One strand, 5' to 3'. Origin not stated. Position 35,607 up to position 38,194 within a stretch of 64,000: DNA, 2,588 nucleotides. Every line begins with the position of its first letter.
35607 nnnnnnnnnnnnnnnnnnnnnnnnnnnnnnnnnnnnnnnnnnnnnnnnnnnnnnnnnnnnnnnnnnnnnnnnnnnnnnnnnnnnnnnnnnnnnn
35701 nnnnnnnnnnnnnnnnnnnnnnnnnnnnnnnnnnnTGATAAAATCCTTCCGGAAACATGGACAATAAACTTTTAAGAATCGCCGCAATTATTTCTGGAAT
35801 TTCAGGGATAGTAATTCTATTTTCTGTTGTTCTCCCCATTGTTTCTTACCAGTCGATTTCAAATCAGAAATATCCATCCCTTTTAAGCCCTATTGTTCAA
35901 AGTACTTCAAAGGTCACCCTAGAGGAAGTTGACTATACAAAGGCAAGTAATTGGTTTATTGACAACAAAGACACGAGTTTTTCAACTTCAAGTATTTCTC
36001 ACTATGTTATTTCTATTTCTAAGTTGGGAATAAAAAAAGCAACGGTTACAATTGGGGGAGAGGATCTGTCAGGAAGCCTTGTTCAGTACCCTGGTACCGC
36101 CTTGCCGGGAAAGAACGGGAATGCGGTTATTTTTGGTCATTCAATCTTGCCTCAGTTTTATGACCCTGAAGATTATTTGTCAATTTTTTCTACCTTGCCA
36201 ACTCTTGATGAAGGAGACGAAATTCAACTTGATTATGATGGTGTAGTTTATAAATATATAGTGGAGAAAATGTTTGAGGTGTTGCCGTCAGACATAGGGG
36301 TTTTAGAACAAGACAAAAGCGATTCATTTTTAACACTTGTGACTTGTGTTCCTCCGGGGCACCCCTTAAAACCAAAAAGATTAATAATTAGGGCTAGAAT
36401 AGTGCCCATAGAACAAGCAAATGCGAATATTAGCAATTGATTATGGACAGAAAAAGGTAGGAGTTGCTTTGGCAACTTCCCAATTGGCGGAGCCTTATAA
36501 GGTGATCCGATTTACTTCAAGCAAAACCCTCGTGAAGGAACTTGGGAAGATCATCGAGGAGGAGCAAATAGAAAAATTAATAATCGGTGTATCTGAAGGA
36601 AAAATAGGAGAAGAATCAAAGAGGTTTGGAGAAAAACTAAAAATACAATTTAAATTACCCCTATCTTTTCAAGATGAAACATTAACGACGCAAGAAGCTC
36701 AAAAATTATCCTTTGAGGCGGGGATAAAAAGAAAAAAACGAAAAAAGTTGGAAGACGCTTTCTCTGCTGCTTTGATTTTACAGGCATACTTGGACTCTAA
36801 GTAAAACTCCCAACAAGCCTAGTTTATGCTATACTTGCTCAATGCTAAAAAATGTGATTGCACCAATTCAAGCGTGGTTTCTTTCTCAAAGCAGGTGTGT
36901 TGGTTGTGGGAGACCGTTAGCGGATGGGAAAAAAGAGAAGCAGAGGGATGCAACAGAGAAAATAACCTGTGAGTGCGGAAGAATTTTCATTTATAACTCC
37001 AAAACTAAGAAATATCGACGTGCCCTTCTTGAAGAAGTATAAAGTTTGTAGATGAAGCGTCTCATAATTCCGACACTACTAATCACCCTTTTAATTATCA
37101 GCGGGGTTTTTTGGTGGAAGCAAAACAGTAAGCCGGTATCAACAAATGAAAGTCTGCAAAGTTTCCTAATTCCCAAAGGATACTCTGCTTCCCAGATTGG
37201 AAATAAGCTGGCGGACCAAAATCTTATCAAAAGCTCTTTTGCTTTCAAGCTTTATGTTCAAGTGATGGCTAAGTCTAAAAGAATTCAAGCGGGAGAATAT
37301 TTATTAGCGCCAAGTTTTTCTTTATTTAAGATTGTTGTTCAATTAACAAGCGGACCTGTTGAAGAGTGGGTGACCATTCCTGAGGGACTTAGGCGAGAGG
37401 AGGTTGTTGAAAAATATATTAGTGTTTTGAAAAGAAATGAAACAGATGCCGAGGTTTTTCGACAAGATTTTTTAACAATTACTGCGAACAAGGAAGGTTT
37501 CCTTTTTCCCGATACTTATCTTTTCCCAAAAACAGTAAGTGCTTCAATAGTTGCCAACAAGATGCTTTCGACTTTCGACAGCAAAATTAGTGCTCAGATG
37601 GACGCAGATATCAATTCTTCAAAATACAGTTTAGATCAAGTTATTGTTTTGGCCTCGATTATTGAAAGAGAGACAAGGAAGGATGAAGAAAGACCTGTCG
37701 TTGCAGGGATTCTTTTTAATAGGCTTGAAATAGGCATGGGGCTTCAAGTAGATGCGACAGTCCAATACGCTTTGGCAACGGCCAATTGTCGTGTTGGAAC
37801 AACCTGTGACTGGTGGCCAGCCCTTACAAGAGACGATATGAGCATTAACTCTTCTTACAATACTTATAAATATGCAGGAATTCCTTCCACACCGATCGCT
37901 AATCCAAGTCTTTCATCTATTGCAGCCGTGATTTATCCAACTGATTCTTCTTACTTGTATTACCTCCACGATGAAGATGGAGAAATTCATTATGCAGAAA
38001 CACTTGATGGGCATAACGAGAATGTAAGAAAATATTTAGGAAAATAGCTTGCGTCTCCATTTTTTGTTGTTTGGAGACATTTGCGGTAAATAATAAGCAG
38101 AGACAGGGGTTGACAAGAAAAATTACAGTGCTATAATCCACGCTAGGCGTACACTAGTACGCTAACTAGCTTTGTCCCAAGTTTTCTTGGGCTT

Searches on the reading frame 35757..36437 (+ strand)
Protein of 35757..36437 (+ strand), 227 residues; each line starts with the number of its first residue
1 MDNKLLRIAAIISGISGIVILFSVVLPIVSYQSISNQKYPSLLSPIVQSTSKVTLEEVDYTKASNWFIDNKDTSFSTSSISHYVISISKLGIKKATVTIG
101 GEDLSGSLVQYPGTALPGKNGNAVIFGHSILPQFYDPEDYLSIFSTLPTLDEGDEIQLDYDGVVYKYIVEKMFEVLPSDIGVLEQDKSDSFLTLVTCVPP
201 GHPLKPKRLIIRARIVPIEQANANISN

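Call 69: search_protein_families(library=pfam, proteins=[window:35757-36437:+], max_evalue=0.0001)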
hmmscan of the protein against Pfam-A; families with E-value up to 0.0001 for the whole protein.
window:35757-36437:+ (227 aa): 1 family
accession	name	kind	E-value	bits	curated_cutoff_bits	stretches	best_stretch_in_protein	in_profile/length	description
PF04203.18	Sortase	-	1.3e-21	77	26.6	1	87-215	3-124/125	Sortase domain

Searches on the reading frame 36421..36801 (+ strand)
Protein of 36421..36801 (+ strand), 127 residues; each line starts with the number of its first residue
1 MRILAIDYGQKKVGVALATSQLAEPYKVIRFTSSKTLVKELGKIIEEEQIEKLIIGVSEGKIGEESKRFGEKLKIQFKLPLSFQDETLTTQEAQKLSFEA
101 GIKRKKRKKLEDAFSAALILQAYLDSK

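Call 69: search_protein_families(library=pfam, proteins=[window:36421-36801:+], max_evalue=0.0001)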
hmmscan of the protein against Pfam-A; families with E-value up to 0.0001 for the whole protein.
window:36421-36801:+ (127 aa): 1 family
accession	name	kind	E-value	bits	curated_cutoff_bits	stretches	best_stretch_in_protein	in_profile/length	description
PF03652.20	RuvX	-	1.7e-30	106.5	29.2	1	1-126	1-134/134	Holliday junction resolvase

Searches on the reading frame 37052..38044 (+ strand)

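Call 69: search_protein_families(library=pfam, proteins=[window:37052-38044:+], max_evalue=0.0001)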
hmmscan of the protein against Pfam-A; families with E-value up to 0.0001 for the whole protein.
window:37052-38044:+ (331 aa): 1 family
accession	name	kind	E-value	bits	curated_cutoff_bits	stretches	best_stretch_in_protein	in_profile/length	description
PF02618.21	YceG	-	8.7e-80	268.6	32.4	1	39-327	2-275/275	YceG-like family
